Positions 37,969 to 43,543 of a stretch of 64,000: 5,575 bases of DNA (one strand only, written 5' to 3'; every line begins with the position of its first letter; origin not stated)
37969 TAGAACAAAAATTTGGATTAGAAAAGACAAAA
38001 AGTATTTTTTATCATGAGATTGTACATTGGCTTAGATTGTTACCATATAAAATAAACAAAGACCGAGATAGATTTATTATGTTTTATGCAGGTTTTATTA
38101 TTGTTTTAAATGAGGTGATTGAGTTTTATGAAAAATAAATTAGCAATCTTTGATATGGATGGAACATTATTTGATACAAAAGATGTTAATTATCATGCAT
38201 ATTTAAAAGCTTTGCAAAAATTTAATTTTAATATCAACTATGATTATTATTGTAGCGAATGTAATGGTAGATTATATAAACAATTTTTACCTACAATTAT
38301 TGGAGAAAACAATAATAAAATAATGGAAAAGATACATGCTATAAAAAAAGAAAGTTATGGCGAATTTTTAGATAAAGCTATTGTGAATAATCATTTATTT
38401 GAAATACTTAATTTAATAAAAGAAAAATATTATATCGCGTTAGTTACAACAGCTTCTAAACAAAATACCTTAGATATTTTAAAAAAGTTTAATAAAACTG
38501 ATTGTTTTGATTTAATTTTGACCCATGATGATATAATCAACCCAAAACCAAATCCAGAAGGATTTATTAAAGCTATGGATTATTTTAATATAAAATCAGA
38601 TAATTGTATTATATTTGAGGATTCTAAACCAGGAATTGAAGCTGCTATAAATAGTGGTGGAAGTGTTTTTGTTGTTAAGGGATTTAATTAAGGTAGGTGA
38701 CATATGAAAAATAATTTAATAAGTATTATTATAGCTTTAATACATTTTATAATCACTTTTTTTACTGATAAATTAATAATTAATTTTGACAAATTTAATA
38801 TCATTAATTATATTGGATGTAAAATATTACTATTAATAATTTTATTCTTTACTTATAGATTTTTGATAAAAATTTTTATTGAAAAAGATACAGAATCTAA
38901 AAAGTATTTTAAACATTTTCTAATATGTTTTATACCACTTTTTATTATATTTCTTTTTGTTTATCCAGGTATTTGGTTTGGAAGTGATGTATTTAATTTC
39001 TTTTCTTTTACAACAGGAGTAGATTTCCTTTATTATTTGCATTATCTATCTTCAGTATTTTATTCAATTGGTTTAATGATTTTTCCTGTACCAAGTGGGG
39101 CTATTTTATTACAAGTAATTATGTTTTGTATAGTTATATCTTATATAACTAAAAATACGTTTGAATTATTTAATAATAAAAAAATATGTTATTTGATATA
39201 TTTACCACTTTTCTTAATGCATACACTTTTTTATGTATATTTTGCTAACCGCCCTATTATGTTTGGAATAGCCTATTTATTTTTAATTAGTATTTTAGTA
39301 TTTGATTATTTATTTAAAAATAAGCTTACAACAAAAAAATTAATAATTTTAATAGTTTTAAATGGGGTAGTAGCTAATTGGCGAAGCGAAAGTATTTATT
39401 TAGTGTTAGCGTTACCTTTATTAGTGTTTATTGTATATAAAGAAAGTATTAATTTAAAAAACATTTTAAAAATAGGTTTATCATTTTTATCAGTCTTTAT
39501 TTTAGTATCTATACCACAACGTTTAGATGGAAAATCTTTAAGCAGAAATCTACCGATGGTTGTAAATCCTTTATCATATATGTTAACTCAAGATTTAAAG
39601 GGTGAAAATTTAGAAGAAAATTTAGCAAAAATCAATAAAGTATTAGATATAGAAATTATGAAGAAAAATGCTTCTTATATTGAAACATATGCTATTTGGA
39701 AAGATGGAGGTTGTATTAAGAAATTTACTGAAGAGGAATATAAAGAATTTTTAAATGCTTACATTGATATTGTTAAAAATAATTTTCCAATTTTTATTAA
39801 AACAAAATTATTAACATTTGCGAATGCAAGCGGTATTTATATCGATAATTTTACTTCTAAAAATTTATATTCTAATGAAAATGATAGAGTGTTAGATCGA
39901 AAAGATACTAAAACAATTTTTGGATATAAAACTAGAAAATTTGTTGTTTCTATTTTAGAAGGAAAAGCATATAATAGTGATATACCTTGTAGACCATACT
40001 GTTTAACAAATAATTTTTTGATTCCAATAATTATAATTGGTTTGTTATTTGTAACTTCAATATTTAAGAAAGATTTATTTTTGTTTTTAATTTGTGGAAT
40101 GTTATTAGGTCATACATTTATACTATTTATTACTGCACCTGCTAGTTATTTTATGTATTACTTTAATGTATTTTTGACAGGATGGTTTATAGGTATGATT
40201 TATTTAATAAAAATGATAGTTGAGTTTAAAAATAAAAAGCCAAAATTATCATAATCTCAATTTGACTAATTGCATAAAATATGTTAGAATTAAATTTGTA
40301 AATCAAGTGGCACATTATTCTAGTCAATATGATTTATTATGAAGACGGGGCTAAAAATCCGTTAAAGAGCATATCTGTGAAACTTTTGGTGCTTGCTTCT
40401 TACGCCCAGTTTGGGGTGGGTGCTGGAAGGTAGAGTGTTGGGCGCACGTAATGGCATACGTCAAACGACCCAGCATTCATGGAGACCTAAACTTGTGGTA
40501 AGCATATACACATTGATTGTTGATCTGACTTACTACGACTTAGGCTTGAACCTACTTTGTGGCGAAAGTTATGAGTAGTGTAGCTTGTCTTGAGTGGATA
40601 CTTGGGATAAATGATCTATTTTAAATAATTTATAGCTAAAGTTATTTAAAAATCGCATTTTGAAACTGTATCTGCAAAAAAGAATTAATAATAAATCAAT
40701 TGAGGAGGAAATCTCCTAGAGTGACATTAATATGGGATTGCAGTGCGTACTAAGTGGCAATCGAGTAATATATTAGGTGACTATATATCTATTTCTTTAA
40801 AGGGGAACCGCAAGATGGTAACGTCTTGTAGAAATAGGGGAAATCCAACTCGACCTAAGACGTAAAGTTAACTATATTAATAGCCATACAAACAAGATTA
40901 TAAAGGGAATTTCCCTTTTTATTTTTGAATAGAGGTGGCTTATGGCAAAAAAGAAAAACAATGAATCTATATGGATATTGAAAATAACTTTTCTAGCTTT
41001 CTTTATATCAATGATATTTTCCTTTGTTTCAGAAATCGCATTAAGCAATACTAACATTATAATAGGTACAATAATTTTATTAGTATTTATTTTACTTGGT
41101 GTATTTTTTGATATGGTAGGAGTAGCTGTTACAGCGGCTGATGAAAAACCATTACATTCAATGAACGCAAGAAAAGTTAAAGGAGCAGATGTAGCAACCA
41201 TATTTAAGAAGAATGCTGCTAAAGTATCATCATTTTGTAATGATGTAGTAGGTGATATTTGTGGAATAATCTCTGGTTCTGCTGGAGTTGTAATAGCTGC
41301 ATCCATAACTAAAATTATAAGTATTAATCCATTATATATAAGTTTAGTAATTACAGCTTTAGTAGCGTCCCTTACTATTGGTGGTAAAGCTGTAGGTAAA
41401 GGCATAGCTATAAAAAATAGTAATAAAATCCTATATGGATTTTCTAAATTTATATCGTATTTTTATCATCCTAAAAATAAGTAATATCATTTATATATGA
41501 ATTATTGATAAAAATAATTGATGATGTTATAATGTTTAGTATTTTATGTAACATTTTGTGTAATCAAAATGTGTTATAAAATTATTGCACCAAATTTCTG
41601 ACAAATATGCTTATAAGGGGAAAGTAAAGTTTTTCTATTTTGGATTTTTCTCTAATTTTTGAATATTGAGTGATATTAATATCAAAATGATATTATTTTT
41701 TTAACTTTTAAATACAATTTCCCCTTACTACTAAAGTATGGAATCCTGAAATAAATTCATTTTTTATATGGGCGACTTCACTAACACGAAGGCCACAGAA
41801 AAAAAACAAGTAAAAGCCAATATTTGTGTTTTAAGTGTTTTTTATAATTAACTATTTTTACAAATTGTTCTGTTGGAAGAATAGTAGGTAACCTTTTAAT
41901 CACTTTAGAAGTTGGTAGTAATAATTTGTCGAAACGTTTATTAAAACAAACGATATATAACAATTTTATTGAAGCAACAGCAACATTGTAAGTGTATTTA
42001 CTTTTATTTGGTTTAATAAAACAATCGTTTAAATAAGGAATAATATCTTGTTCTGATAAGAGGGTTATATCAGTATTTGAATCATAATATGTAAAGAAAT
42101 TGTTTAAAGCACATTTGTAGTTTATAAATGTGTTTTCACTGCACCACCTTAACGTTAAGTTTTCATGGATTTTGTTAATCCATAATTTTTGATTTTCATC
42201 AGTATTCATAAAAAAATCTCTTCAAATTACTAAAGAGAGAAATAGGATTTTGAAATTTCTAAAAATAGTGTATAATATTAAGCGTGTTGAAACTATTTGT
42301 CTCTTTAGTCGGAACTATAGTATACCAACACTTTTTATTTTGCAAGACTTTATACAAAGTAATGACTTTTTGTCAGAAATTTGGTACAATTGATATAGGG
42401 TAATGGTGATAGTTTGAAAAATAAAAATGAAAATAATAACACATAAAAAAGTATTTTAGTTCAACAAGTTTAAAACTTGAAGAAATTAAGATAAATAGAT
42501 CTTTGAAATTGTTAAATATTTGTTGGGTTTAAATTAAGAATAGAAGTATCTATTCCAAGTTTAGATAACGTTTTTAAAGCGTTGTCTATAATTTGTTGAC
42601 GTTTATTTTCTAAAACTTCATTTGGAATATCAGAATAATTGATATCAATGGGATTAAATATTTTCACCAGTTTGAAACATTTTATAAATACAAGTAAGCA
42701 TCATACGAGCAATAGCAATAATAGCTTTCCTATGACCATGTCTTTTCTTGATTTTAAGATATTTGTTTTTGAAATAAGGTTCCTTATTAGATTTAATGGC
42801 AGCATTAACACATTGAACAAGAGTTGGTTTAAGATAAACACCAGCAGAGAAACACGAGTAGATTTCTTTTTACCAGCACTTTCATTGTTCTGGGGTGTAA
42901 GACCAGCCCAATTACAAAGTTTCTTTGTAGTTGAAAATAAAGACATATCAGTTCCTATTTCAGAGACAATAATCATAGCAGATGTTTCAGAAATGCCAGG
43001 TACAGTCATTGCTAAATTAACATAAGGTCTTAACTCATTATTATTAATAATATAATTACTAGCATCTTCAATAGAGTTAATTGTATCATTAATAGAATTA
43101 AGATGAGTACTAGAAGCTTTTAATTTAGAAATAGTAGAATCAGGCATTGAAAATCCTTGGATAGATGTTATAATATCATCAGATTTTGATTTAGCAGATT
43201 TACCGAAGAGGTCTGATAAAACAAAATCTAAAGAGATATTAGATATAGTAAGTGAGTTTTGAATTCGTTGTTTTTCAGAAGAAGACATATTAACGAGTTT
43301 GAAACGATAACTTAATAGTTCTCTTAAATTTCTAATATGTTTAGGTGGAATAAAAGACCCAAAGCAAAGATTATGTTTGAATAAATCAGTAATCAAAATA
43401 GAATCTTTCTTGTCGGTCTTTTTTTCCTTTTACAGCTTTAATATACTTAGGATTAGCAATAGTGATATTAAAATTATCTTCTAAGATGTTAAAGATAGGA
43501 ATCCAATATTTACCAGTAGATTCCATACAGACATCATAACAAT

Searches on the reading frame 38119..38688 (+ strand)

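Call 66: search_protein_families(library=pfam, proteins=[window:38119-38688:+], max_evalue=0.0001)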
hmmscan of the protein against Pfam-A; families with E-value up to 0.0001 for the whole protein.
window:38119-38688:+ (190 aa): 3 families
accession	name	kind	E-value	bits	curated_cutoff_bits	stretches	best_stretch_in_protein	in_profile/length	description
PF13419.12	HAD_2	-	5.7e-32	111.7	23.8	1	10-186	2-178/178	Haloacid dehalogenase-like hydrolase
PF00702.32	Hydrolase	-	4.4e-18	66.8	26.4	1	7-180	2-191/191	haloacid dehalogenase-like hydrolase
PF03031.24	NIF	-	2.8e-05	24.3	21.8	0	91-171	41-119/160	NLI interacting factor-like phosphatase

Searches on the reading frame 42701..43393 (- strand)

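Call 67: search_protein_families(library=pfam, proteins=[window:42701-43393:-], max_evalue=0.0001)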
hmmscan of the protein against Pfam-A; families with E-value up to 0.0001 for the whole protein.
window:42701-43393:- (230 aa): 1 family
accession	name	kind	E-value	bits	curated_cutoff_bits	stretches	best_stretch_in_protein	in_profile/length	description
PF02371.22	Transposase_20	-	1.7e-13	51.2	21.3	1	127-182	3-57/87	Transposase IS116/IS110/IS902 family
